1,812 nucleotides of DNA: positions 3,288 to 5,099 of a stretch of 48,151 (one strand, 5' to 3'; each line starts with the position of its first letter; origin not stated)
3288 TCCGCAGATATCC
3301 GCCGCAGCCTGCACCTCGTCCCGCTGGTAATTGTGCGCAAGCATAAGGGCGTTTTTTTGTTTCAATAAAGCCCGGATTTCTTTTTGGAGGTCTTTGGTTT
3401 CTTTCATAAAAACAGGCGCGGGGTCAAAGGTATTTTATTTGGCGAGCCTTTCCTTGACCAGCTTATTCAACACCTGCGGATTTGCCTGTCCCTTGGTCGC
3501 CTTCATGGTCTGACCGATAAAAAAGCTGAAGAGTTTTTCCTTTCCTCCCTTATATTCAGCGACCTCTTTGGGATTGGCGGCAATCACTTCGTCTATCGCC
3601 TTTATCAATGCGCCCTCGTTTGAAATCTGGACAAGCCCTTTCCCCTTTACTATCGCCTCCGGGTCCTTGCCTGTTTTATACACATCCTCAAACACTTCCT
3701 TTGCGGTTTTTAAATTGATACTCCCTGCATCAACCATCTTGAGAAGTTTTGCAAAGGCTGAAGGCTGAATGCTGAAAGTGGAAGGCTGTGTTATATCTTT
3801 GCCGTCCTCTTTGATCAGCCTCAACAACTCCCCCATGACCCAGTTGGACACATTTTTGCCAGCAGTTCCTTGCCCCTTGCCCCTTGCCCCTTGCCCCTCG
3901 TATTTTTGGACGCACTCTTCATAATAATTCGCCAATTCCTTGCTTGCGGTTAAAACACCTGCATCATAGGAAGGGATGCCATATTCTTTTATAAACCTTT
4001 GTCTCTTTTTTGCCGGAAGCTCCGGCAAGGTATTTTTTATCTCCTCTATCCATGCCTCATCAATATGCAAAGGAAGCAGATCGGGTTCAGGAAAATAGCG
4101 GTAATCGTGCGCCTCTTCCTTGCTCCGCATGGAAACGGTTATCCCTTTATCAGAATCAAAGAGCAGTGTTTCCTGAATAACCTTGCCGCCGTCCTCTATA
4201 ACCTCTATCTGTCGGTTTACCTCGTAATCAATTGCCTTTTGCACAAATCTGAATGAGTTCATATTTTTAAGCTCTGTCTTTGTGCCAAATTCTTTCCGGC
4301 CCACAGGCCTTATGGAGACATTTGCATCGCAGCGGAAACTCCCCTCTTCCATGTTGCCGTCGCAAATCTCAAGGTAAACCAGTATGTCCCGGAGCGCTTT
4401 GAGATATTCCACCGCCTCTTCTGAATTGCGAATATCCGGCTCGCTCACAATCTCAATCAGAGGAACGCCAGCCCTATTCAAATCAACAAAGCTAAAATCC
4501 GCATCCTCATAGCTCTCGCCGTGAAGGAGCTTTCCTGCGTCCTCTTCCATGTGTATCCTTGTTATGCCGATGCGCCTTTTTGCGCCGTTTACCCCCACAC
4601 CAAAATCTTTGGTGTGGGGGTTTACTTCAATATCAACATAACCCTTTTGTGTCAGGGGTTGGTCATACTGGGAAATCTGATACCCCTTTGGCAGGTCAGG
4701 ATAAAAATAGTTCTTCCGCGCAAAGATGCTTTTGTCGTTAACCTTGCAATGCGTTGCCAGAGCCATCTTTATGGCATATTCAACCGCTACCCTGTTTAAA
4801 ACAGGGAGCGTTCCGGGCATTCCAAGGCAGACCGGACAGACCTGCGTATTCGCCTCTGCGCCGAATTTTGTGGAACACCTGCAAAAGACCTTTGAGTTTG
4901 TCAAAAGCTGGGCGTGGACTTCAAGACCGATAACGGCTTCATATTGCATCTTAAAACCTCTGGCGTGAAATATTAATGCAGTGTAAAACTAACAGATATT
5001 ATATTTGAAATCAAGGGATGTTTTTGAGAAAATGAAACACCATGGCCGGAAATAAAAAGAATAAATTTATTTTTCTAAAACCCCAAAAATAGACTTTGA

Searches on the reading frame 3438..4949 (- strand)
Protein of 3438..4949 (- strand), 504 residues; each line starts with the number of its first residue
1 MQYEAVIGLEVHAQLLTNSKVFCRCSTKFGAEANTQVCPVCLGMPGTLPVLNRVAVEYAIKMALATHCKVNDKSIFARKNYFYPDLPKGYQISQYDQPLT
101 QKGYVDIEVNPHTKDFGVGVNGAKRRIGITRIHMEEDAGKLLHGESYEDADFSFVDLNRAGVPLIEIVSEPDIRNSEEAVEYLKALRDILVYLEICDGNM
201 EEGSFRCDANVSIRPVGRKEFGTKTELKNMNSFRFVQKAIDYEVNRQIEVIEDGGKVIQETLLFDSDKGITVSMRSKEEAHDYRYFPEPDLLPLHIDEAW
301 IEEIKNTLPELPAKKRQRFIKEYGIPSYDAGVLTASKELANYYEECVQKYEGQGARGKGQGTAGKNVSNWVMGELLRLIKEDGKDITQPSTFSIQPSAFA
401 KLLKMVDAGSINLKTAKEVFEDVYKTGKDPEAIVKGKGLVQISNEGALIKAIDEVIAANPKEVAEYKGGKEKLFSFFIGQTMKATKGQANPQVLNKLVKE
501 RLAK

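Call 43: search_solved_structures(query=window:3438-4949:-, show_alignments=2)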
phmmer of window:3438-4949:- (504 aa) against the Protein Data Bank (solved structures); distinct sequences matched with E-value up to 0.001: 9.
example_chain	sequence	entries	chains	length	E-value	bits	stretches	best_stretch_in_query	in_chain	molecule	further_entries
3h0l_B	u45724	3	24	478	8.5e-162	542.5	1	2-501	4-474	Aspartyl/glutamyl-tRNA(Asn/Gln) amidotransferase subunit B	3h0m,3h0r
3al0_B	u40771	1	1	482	3.2e-146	491.1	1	1-501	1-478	Aspartyl/glutamyl-tRNA(Asn/Gln) amidotransferase subunit B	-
2df4_B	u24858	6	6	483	1.2e-143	482.7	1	1-503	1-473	Aspartyl/glutamyl-tRNA(Asn/Gln) amidotransferase subunit B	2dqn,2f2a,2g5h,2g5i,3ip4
4wj3_B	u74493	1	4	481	1.8e-132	445.8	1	1-423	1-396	Aspartyl/glutamyl-tRNA(Asn/Gln) amidotransferase subunit B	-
3kfu_F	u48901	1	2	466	7.1e-104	351.5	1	3-433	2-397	Aspartyl/glutamyl-tRNA(Asn/Gln) amidotransferase subunit B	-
4n0h_B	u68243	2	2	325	4.6e-50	174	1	3-313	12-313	Glutamyl-tRNA(Gln) amidotransferase subunit B, mitochondrial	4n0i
1zq1_C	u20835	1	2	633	8.5e-17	64.3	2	126-252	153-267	Glutamyl-tRNA(Gln) amidotransferase subunit E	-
2d6f_C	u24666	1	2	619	1.4e-16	63.6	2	284-502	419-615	Glutamyl-tRNA(Gln) amidotransferase subunit E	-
2hz7_A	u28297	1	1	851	4.7e-13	52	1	392-503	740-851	Glutaminyl-tRNA synthetase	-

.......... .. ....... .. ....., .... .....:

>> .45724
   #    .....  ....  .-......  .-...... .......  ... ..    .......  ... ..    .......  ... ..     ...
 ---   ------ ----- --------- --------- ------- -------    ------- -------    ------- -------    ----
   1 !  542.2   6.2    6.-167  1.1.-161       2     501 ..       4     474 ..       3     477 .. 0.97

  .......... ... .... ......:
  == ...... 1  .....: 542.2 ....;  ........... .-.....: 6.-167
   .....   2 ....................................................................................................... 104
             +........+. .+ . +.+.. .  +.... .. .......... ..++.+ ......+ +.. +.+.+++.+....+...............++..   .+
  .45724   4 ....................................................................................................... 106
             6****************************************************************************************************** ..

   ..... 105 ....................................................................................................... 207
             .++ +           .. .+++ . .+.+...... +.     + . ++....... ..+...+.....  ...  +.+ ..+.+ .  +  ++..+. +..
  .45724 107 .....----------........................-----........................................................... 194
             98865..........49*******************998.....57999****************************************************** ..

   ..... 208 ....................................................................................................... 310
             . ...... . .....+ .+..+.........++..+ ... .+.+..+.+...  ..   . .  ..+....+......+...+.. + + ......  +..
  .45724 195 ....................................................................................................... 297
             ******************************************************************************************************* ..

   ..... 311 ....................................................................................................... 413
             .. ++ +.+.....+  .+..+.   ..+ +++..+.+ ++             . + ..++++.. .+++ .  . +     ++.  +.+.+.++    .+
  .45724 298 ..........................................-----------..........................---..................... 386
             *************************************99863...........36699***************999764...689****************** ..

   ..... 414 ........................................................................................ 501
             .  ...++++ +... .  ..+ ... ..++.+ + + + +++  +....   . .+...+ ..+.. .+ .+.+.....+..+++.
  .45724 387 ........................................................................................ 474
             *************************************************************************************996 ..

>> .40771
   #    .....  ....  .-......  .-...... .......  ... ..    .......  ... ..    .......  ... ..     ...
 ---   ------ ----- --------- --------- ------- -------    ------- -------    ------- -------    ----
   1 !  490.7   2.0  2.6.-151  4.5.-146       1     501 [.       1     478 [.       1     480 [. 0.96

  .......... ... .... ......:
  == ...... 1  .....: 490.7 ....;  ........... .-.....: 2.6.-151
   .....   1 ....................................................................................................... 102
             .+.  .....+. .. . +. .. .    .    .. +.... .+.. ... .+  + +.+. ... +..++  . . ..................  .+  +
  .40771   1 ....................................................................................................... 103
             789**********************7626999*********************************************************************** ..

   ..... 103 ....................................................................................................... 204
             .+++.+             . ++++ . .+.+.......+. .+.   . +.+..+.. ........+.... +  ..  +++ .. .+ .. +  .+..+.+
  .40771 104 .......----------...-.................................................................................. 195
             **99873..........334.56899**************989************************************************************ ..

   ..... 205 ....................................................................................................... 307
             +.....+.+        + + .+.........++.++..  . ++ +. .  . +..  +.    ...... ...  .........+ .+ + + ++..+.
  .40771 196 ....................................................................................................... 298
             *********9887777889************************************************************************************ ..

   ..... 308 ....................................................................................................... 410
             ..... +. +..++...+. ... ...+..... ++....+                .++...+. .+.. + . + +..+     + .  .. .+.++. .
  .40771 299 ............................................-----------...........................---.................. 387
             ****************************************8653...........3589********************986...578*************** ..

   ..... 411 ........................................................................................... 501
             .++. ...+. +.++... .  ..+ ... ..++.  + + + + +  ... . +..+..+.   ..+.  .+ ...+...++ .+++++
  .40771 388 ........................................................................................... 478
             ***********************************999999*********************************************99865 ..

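Call 65: find_encoding_contigs(protein=window:3438-4949:-, flank=500, max_places=3)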
Protein window:3438-4949:- (504 aa): no gene with exactly this product is on record in the collection.

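Call 68: find_homologous_proteins(query=window:3438-4949:-)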
Query window:3438-4949:- (504 aa): 8000 proteins with E <= 0.001 among 8000 candidates; the best 120 are listed.
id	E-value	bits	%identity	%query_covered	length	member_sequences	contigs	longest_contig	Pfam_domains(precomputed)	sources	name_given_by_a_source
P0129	0.0e+0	1139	100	100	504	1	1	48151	PF02637.24,PF02934.21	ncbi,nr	ncbi:MAG: Asp-tRNA(Asn)/Glu-tRNA(Gln) amidotransferase subunit GatB [Deltaproteobacteria bacterium]|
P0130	1.3e-291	986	87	100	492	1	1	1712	PF02637.24,PF02934.21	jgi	jgi:aspartyl-tRNA(Asn)/glutamyl-tRNA(Gln) amidotransferase subunit B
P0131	3.4e-287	971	85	100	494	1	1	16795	PF02637.24,PF02934.21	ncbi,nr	ncbi:MAG: Asp-tRNA(Asn)/Glu-tRNA(Gln) amidotransferase subunit GatB [Deltaproteobacteria bacterium]|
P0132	2.7e-284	961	84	100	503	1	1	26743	PF02637.24,PF02934.21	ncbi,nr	ncbi:MAG: Asp-tRNA(Asn)/Glu-tRNA(Gln) amidotransferase subunit GatB [Deltaproteobacteria bacterium]|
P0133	2.8e-283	958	85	100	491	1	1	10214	PF02637.24,PF02934.21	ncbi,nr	ncbi:MAG: Asp-tRNA(Asn)/Glu-tRNA(Gln) amidotransferase subunit GatB [Deltaproteobacteria bacterium]|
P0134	1.1e-279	946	84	100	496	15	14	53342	PF02637.24,PF02934.21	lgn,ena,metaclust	metaclust:\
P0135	3.2e-273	925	84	100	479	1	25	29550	PF02637.24,PF02934.21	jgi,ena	-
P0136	1.6e-272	923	84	100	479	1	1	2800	PF02637.24,PF02934.21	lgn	-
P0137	1.6e-272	923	84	100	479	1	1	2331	PF02637.24,PF02934.21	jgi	-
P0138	9.3e-272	920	81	100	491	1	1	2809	PF02637.24,PF02934.21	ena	-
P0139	1.3e-271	920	83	100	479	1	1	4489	PF02637.24,PF02934.21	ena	-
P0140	2.2e-271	919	83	100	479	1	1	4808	PF02637.24,PF02934.21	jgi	-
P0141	2.4e-270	915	80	100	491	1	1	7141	PF02637.24,PF02934.21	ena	-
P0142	4.3e-270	915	82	100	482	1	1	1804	PF02637.24,PF02934.21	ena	-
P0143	4.7e-270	914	80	100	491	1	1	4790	PF02637.24,PF02934.21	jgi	-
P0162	8.8e-256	867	72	100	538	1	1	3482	PF02637.24,PF02934.21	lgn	-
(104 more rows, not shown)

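Call 71: find_encoding_contigs(protein=P0162, flank=2000, max_places=1)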
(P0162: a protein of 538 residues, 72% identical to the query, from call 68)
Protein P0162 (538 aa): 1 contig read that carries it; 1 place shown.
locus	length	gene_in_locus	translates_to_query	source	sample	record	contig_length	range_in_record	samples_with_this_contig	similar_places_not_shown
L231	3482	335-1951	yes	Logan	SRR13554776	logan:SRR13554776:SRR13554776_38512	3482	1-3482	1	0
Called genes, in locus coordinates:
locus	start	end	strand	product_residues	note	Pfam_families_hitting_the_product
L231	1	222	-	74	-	?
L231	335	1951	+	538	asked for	PF02934:GatB_N, PF02637:GatB_Yqey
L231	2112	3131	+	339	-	PF01555:N6_N4_Mtase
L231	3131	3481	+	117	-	?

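Call 72: find_encoding_contigs(protein=P0131, flank=8000, max_places=1)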
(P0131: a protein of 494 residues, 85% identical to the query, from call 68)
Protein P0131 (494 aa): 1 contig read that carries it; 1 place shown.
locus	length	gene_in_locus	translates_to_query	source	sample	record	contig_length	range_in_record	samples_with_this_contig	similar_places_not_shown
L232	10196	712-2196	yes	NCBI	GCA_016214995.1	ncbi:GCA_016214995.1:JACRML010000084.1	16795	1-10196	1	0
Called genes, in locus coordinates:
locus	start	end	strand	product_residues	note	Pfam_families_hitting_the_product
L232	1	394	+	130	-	?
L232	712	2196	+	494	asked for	PF02934:GatB_N, PF02637:GatB_Yqey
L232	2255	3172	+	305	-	PF02445:NadA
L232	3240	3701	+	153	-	PF07883:Cupin_2, PF00190:Cupin_1 (weak)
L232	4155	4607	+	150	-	PF06146:PsiE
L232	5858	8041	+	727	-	PF02092:tRNA_synt_2f, PF05746:DALR_1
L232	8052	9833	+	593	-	PF01807:Zn_ribbon_DnaG, PF08275:DNAG_N, PF01751:Toprim, PF13155:Toprim_2, PF13362:Toprim_3, PF13662:Toprim_4, PF10410:DnaB_bind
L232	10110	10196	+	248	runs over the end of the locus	PF24481:CT398_CC (weak), PF02591:Zn_ribbon_9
